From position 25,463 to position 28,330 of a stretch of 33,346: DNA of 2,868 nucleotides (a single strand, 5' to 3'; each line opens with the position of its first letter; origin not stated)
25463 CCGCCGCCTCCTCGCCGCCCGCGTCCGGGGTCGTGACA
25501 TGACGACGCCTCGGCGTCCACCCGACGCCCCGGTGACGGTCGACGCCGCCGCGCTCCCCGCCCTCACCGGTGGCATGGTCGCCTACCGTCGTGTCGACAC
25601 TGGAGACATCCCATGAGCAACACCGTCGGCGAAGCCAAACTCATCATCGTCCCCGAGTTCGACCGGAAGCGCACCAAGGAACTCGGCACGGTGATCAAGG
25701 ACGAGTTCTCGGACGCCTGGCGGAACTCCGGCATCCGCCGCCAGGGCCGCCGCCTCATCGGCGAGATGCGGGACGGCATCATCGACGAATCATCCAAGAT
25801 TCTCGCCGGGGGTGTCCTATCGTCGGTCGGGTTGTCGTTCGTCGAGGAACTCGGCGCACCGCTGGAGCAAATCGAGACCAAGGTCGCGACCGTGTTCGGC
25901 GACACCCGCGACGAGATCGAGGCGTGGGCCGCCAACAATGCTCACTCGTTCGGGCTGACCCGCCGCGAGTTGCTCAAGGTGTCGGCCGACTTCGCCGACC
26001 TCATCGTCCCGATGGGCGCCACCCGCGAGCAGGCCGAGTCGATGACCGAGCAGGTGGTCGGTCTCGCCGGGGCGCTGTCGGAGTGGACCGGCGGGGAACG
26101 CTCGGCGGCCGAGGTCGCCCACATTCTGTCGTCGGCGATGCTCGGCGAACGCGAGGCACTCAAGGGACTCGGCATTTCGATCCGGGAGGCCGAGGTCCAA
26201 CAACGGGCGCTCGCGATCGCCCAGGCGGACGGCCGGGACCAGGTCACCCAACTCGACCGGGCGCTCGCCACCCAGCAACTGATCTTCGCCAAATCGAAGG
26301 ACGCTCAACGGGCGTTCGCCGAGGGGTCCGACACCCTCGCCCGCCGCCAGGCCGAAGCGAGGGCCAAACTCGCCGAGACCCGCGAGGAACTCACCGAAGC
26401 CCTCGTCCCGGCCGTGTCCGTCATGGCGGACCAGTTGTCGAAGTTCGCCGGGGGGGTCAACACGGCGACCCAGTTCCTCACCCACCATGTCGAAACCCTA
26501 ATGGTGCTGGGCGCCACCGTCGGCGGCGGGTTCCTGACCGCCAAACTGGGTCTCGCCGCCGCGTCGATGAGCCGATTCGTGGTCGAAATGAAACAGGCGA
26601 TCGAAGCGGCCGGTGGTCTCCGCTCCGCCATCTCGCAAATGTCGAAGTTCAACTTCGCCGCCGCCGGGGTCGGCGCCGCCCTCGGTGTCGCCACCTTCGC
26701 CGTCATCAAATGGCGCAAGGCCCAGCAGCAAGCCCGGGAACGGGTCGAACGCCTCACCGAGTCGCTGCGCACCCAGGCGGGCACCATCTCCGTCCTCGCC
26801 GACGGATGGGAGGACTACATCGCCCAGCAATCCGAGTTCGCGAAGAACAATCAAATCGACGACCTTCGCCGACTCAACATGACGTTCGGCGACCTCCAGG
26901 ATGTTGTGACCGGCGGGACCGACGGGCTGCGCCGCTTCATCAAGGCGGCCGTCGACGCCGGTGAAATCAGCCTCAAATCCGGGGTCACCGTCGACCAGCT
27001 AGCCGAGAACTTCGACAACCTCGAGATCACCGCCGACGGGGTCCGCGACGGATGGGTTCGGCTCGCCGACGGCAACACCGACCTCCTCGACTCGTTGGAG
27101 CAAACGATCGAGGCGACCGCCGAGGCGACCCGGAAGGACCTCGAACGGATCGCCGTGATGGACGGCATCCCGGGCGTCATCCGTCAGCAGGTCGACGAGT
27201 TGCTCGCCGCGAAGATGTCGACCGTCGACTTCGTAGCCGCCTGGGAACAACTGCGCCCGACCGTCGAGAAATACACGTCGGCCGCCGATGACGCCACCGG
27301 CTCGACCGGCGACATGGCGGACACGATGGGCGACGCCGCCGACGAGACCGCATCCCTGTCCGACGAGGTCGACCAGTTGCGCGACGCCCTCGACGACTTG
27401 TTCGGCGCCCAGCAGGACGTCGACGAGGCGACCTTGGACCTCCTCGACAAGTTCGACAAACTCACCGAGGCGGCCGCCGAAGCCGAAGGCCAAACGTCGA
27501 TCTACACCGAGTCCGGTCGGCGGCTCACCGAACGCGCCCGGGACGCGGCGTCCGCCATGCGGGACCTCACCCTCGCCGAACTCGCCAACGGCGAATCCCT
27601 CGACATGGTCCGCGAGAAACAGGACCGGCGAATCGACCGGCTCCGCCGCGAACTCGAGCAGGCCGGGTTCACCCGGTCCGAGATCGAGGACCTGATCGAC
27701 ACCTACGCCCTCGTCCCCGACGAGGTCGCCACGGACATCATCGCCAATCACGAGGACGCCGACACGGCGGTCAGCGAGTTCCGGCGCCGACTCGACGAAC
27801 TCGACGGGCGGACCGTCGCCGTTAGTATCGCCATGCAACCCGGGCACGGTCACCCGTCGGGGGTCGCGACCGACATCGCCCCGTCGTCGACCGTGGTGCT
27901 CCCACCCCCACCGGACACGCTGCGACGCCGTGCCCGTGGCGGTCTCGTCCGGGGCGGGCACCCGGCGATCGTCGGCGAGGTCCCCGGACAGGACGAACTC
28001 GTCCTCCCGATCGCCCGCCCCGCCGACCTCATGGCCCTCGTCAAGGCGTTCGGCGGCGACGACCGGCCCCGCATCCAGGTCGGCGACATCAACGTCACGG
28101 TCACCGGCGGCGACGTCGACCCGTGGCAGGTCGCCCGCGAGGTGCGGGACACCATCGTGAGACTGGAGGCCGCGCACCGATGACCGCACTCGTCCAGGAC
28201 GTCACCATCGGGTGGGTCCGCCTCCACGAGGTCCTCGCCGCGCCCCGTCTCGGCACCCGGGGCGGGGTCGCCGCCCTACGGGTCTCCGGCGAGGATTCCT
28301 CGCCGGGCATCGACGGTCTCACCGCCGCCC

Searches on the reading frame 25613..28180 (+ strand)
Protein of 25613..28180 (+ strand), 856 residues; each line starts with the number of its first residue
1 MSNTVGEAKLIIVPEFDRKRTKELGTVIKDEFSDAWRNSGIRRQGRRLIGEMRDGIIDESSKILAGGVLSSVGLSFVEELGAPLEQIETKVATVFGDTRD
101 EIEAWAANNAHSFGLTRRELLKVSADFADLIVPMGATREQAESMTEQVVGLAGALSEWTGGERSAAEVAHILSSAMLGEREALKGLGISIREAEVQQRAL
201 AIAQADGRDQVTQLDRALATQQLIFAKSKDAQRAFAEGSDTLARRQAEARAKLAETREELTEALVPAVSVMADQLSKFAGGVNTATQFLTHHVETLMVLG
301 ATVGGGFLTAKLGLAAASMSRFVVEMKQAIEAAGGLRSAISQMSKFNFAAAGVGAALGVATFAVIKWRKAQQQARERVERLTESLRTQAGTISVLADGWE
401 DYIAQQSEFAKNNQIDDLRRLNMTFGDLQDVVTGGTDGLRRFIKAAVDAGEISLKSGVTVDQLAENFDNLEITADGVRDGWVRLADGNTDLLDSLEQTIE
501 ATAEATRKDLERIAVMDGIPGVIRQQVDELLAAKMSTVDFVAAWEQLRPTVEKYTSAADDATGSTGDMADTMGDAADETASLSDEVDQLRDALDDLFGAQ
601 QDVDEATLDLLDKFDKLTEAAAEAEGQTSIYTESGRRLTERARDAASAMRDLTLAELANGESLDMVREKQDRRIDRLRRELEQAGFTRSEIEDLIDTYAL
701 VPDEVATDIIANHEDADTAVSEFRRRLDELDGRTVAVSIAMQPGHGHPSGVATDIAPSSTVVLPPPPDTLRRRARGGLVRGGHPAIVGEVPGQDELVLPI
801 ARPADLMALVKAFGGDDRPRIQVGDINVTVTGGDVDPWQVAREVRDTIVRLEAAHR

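Call 12: search_protein_families(library=phrogs, proteins=[window:25613-28180:+], max_evalue=0.01)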
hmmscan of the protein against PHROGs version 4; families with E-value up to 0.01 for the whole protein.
window:25613-28180:+ (856 aa): 2 families
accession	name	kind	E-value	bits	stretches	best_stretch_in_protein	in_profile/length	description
phrog_1535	-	tail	1.7e-10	40.8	1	78-366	212-454/1152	tail length tape measure protein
phrog_31409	-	tail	3.3e-10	40.5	1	93-341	93-331/365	tail length tape measure protein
